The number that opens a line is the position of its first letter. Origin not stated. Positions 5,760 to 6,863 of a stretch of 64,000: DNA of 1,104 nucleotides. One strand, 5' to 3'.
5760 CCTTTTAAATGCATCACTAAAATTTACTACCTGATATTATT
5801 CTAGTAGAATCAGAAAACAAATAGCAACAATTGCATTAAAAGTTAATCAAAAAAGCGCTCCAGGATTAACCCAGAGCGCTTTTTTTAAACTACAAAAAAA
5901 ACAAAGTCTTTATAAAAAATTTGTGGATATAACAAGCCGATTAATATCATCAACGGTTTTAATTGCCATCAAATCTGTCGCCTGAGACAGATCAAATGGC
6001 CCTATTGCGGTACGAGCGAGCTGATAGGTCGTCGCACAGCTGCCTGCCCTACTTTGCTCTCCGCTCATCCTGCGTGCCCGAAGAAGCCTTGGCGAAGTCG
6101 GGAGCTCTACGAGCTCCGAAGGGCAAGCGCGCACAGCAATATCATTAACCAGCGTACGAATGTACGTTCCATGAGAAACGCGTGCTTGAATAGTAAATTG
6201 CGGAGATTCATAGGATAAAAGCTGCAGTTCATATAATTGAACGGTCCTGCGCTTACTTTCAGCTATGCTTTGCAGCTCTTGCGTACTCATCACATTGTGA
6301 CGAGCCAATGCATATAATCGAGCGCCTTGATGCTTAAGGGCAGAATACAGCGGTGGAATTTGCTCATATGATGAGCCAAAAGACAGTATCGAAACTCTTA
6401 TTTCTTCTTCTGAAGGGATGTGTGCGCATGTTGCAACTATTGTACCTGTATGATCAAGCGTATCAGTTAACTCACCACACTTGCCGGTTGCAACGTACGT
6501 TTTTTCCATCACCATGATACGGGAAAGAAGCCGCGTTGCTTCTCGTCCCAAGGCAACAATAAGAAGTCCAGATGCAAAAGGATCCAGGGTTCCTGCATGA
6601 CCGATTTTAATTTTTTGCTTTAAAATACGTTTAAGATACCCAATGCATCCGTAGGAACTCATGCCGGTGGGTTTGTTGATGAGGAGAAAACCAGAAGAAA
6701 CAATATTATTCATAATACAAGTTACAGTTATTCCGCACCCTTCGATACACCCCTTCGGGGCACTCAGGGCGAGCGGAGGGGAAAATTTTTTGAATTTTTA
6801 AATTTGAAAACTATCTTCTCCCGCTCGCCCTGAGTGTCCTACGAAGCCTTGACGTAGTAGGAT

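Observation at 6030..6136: Repeat-derived 30-35 aa insert translated in frame inside truB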

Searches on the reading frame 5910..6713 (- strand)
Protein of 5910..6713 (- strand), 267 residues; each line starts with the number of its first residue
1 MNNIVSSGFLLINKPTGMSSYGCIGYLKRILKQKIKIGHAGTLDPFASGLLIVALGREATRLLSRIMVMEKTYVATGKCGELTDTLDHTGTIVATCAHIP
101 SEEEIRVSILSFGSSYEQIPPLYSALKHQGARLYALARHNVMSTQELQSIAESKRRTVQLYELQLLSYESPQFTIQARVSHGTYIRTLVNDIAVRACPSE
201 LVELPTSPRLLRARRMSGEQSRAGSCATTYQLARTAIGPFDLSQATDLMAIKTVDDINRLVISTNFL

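Call 7: search_solved_structures(query=window:5910-6713:-, show_alignments=2)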
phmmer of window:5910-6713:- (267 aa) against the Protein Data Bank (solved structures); distinct sequences matched with E-value up to 0.001: 21.
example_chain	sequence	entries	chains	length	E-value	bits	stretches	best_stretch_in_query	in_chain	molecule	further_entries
1ze1_A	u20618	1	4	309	1e-30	110.2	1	7-204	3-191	tRNA pseudouridine synthase B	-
1ze2_A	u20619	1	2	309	1e-30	110.2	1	7-204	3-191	tRNA pseudouridine synthase B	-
1r3e_A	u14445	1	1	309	1e-30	110.2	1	7-204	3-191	tRNA pseudouridine synthase B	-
2ab4_A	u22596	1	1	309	3.7e-30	108.4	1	7-204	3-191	tRNA pseudouridine synthase B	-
1k8w_A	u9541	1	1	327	6.2e-30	107.6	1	7-201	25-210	tRNA Pseudouridine Synthase B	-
1r3f_A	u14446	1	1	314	6.8e-30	107.5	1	7-201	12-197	tRNA pseudouridine synthase B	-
1zl3_A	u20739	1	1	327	3.1e-29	105.3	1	7-201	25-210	tRNA pseudouridine synthase B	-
8jfx_A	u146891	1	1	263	1.8e-28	102.8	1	29-193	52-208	Pseudouridylate synthase TRUB1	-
1sgv_A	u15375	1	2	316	3.4e-22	82.3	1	6-193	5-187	tRNA pseudouridine synthase B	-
2aus_C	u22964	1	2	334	7.2e-13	51.8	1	7-76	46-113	pseudouridine synthase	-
3hjw_A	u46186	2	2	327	1.5e-12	50.7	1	7-76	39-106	Pseudouridine synthase Cbf5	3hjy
3mqk_A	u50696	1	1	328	1.6e-12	50.7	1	7-76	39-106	tRNA pseudouridine synthase B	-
2ey4_A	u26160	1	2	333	1.6e-12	50.6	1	7-76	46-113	Probable tRNA pseudouridine synthase B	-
3lwo_A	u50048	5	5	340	1.8e-12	50.5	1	7-76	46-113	Pseudouridine synthase Cbf5 | Probable tRNA pseudouridine synthase B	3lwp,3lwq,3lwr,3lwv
2hvy_A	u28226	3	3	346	1.9e-12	50.4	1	7-76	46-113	Probable tRNA pseudouridine synthase B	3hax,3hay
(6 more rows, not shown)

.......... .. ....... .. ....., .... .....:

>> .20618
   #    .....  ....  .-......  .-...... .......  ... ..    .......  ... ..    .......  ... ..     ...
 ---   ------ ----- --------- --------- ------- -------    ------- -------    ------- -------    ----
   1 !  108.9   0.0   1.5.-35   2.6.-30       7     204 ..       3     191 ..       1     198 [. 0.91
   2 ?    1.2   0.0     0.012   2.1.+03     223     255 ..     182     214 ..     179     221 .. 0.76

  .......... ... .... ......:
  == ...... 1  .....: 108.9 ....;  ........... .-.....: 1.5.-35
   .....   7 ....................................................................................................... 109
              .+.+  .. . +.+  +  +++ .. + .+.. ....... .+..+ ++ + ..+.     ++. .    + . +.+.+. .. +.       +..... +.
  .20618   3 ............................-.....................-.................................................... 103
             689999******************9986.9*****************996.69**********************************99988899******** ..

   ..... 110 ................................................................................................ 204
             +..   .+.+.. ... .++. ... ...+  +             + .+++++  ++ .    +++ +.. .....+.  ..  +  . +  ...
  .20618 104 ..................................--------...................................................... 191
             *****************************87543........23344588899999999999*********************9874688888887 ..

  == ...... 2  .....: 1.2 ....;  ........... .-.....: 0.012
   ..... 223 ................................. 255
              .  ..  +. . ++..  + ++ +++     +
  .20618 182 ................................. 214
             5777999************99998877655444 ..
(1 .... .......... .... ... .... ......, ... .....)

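Call 8: search_protein_families(library=pfam, proteins=[window:5910-6713:-], max_evalue=0.01)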
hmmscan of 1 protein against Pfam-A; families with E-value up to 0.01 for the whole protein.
window:5910-6713:- (267 aa): 2 families
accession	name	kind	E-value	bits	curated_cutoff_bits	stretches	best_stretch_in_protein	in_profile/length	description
PF01509.24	TruB_N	-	6.7e-41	140.6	27.3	1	28-185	1-149/149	TruB family pseudouridylate synthase (N terminal domain)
PF00849.27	PseudoU_synth_2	-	0.00052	20.7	26.8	1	9-97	2-84/152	RNA pseudouridylate synthase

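Call 9: find_homologous_proteins(query=window:5910-6713:-, max_evalue=1e-10)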
Query window:5910-6713:- (267 aa): 7264 proteins with E <= 1e-10 among 8000 candidates; the best 120 are listed.
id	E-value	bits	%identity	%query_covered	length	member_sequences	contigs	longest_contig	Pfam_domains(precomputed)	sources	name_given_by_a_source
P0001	4.6e-147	506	91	99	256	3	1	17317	PF01509.24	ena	-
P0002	4.2e-125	434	77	100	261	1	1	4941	PF01509.24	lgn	-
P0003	1.8e-122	425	76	100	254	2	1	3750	PF01509.24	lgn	-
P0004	1.9e-121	422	78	97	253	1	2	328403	PF01509.24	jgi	jgi:tRNA pseudouridine55 synthase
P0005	4.8e-121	421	77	97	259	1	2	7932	PF01509.24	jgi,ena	jgi:tRNA pseudouridine55 synthase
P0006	5.8e-120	417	76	98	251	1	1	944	PF01509.24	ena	-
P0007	1.2e-119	416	73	97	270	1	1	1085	PF01509.24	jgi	jgi:tRNA pseudouridine55 synthase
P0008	4.0e-119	414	75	98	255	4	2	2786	PF01509.24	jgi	jgi:tRNA pseudouridine55 synthase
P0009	1.0e-118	413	76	97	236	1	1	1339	PF01509.24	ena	-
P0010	1.1e-118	413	76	97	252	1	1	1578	PF01509.24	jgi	jgi:tRNA pseudouridine55 synthase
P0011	3.4e-115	402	72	99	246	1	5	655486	PF01509.24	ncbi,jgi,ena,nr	ncbi:MAG TPA: tRNA pseudouridine(55) synthase TruB [Candidatus Babeliales bacterium]|jgi:tRNA pseudo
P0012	1.1e-114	400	73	96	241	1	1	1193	PF01509.24,PF16198.11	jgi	jgi:tRNA pseudouridine55 synthase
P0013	6.1e-114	397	73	100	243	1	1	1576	PF01509.24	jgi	jgi:tRNA pseudouridine55 synthase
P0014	7.7e-114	397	74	97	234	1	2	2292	PF01509.24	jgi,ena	-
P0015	1.1e-113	397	70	98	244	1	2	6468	PF01509.24,PF16198.11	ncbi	-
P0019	1.4e-112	393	73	98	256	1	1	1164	PF01509.24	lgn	-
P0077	6.0e-91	322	58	96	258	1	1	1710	PF01509.24,PF16198.11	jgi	jgi:tRNA pseudouridine55 synthase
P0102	1.4e-85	305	54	98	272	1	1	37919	PF01509.24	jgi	jgi:tRNA pseudouridine55 synthase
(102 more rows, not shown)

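Call 13: find_encoding_contigs(protein=P0001, flank=3000, max_places=2)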
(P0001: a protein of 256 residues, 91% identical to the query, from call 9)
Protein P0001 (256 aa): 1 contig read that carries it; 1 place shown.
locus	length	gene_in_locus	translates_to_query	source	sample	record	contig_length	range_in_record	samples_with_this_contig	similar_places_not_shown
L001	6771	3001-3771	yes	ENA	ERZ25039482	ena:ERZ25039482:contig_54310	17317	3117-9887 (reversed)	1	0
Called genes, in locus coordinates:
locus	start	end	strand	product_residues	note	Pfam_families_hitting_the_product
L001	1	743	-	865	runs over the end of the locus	PF00133:tRNA-synt_1, PF01406:tRNA-synt_1e (faint), PF09334:tRNA-synt_1g, PF00133:tRNA-synt_1, PF08264:Anticodon_1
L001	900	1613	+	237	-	-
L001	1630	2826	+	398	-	PF00579:tRNA-synt_1b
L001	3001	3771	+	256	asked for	PF01509:TruB_N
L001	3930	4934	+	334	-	-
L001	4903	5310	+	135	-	-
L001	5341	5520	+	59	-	-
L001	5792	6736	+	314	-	-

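Call 14: find_encoding_contigs(protein=P0004, flank=3000, max_places=1)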
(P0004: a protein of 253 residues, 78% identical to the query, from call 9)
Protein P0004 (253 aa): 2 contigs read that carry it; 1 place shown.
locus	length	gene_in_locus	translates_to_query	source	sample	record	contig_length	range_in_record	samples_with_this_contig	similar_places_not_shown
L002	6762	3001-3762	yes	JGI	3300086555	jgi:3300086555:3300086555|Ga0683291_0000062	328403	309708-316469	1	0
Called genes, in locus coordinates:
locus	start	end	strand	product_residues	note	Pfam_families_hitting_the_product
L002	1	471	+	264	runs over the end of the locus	-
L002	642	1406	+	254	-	PF13340:DUF4096, PF01609:DDE_Tnp_1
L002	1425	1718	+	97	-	PF01541:GIY-YIG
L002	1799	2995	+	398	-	PF00579:tRNA-synt_1b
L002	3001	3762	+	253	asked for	PF01509:TruB_N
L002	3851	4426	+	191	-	PF00011:HSP20 (weak)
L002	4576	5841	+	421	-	-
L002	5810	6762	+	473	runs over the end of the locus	-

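Call 15: find_encoding_contigs(protein=P0007, flank=3000, max_places=1)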
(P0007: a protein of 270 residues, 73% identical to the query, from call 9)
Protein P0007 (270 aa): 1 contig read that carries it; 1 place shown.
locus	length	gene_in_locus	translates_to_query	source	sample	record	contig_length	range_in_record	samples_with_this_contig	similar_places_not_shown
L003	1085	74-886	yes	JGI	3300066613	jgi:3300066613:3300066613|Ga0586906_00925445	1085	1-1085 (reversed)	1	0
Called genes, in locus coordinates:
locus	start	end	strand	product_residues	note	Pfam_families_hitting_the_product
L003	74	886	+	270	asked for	PF01509:TruB_N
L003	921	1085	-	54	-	?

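Call 16: find_encoding_contigs(protein=P0009, flank=3000, max_places=1)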
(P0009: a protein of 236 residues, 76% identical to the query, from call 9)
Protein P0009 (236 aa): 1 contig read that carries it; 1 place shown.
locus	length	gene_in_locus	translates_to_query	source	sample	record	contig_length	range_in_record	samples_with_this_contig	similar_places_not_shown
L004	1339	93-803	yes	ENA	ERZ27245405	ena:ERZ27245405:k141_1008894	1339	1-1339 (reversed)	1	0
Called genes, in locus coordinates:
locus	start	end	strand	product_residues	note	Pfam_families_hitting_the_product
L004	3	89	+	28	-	?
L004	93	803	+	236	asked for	PF01509:TruB_N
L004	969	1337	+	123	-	?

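Call 17: find_encoding_contigs(protein=P0011, flank=3000, max_places=1)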
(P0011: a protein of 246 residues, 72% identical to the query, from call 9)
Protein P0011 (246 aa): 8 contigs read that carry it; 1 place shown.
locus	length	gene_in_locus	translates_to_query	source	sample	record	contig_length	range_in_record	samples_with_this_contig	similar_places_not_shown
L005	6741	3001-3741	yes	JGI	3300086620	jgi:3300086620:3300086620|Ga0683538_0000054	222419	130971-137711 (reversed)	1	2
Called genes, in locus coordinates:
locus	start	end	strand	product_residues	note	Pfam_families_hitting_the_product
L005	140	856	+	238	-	-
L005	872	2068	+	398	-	PF00579:tRNA-synt_1b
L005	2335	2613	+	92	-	PF01541:GIY-YIG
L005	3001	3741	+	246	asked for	PF01509:TruB_N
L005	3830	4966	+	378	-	-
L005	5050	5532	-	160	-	PF01712:dNK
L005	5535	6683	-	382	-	PF01168:Ala_racemase_N, PF00842:Ala_racemase_C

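Call 18: find_encoding_contigs(protein=P0003, flank=3000, max_places=1)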
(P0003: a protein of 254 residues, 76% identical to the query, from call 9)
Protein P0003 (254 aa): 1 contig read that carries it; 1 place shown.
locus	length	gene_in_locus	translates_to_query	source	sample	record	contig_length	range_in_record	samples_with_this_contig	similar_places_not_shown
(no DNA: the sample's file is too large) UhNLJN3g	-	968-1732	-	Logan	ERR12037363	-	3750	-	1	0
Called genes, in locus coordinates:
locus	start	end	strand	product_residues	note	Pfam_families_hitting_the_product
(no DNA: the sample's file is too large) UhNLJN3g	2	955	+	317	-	?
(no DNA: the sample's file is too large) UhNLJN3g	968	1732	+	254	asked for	PF01509:TruB_N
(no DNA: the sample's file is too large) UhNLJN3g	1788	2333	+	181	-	PF00011:HSP20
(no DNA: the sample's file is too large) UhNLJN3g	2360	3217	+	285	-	PF13606:Ank_3 (faint), PF12796:Ank_2, PF13637:Ank_4 (faint), PF13857:Ank_5 (weak), PF00023:Ank (faint)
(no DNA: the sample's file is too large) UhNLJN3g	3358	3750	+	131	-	?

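Call 19: find_encoding_contigs(protein=P0019, flank=3000, max_places=1)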
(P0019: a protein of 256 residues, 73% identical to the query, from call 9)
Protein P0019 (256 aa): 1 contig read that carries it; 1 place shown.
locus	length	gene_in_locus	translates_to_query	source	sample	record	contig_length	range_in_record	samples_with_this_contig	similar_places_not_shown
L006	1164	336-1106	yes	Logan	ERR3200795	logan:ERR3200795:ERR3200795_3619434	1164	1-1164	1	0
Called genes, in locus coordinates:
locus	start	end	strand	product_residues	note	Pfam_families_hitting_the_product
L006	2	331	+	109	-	?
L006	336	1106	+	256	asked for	PF01509:TruB_N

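Call 36: predict_structure(alignment_id=A1)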
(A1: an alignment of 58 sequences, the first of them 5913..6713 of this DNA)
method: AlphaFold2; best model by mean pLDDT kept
length: 267 residues; sequences in the alignment: 58
mean_pLDDT: 89.1   pTM: 0.85
mean pLDDT of the five models: 89.1, 87.9, 87.1, 85.2, 85.0
residues with pLDDT >= 90: 183; 70-90: 56; 50-70: 11; < 50: 17
segments of 3 or more residues with pLDDT < 50: 204-207, 210-222
pLDDT, mean of each block of 10 residues (from residue 1): 88 96 97 95 91 98 97 98 86 91 98 95 79 82 87 94 98 98 95 87 50 44 77 97 98 98 93
secondary structure, 60 per line:
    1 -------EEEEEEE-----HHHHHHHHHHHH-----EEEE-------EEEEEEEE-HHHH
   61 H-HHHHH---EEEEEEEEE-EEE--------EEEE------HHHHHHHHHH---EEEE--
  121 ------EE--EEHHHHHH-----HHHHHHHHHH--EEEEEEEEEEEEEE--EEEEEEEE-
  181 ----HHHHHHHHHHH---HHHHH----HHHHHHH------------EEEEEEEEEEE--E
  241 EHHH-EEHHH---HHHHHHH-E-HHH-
elements in order: E8-14 H20-31 E37-40 E48-55 H57-61 H63-67 E71-79 E81-83 E92-95 H102-111 E115-118 H133-138 H144-153 E156-169 E172-179 H185-195 H199-203 H208-214 E227-237 H254-260

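Call 52: fold_search(model_id=the predicted structure, library=pdb)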
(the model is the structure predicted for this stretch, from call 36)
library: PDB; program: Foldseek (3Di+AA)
matches with E <= 10: 584; with E <= 0.001: 60
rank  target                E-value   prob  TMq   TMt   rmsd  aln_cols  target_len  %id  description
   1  1r3e_A                5.4e-20  1.00  0.74  0.65   3.1       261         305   30  Crystal Structure of tRNA Pseudouridine Synthase TruB and Its RNA Complex: RNA-protein Recognition Through a Combinati (released 2003-11-04)
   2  1k8w_A                7.6e-20  1.00  0.76  0.67   3.1       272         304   28  Crystal structure of the E. coli pseudouridine synthase TruB bound to a T stem-loop RNA (released 2001-12-31)
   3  2ab4_A                8.6e-20  1.00  0.74  0.66   3.1       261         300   29  Dissecting the Roles of a Strictly Conserved Tyrosine in Substrate Recognition and Catalysis by Pseudouridine 55 Synth (released 2005-12-13)
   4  1ze2_A                2.2e-19  1.00  0.75  0.67   2.5       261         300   29  Conformational change of pseudouridine 55 synthase upon its association with RNA substrate (released 2005-04-26)
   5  1ze1_A                2.6e-19  1.00  0.68  0.59   5.9       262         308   30  Conformational Change of Pseudouridine 55 Synthase upon Its Association with RNA Substrate (released 2005-04-26)
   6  1zl3_A                6.0e-19  1.00  0.76  0.68   3.0       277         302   27  Coupling of active site motions and RNA binding (released 2005-08-09)
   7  1ze1_D                8.5e-17  1.00  0.67  0.63   3.2       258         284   25  Conformational Change of Pseudouridine 55 Synthase upon Its Association with RNA Substrate (released 2005-04-26)
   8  8jfx                  1.2e-16  1.00  0.69  0.79   2.7       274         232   28  TruB domain of TruB1 (released 2024-05-22)
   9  1sgv_A                1.8e-15  1.00  0.60  0.61   4.2       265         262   23  STRUCTURE OF TRNA PSI55 PSEUDOURIDINE SYNTHASE (TRUB) (released 2004-03-02)
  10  1sgv_B                2.8e-15  1.00  0.59  0.60   4.3       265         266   23  STRUCTURE OF TRNA PSI55 PSEUDOURIDINE SYNTHASE (TRUB) (released 2004-03-02)
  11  1r3f                  3.9e-14  1.00  0.66  0.64   3.3       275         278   23  Crystal Structure of tRNA Pseudouridine Synthase TruB and Its RNA Complex: RNA-protein Recognition Through a Combination (released 2003-11-04)
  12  8oue_G                7.1e-13  1.00  0.61  0.47   5.1       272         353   20  The H/ACA RNP lobe of human telomerase with the dyskerin thumb loop in a semi-closed conformation (released 2024-01-31)
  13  3mqk_A                2.7e-12  1.00  0.59  0.48   5.9       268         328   25  Cbf5-Nop10-Gar1 complex binding with 17mer RNA containing ACA trinucleotide (released 2010-12-29)
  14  7v9a_C                4.4e-12  1.00  0.60  0.42   3.6       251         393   21  biogenesis module of human telomerase holoenzyme (released 2022-03-30)
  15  9yfm_D                4.4e-12  1.00  0.58  0.47   4.6       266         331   18  insect H/ACA snoRNP class II composite (released 2025-12-10)
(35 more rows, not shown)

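Call 65: search_protein_families(library=ncbifam, proteins=[L005:2335-2610:+, L002:1425-1715:+], max_evalue=0.01)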
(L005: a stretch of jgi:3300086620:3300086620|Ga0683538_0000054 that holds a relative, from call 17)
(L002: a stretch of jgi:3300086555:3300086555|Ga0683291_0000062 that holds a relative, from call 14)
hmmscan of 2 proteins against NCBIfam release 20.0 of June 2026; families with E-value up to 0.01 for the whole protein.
L005:2335-2610:+ (92 aa): 0 families

L002:1425-1715:+ (97 aa): 0 families

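Call 66: search_protein_families(library=pfam, proteins=[L005:2335-2610:+, L002:1425-1715:+], max_evalue=0.01)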
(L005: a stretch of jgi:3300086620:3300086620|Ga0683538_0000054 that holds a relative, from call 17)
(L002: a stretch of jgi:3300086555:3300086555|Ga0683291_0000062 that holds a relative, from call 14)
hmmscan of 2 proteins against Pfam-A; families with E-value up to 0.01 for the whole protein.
L005:2335-2610:+ (92 aa): 2 families
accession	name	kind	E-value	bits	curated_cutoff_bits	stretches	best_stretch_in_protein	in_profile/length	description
PF01541.30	GIY-YIG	-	4.9e-19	68.8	22.6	1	4-75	2-76/78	GIY-YIG catalytic domain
PF10544.15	T5orf172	-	0.00048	21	20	1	5-68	4-64/101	T5orf172 domain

L002:1425-1715:+ (97 aa): 2 families
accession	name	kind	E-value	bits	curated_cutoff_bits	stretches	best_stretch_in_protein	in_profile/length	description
PF01541.30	GIY-YIG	-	1.1e-17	64.6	22.6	1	5-77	2-76/78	GIY-YIG catalytic domain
PF10544.15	T5orf172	-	0.0019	19.1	20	1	8-71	4-71/101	T5orf172 domain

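Call 70: find_encoding_contigs(protein=P0102, flank=4000, max_places=1)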
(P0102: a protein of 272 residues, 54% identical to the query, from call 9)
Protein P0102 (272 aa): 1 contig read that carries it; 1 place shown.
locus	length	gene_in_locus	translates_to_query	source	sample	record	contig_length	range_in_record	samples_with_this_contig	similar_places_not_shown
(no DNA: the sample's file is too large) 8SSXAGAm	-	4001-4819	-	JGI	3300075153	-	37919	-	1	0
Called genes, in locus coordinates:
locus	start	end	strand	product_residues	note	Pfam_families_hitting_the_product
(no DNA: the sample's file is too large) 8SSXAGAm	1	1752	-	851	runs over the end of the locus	PF00133:tRNA-synt_1, PF09334:tRNA-synt_1g, PF00133:tRNA-synt_1, PF08264:Anticodon_1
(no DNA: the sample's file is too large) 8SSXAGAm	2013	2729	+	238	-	-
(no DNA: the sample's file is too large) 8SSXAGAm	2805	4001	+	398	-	PF00579:tRNA-synt_1b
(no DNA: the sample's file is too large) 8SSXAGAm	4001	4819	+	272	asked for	PF01509:TruB_N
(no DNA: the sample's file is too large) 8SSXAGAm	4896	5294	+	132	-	PF27746:Small_heat_shock_put (weak), PF00011:HSP20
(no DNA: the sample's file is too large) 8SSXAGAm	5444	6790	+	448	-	-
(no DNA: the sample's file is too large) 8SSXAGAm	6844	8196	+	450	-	-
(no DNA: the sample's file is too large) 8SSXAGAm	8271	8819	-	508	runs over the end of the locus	-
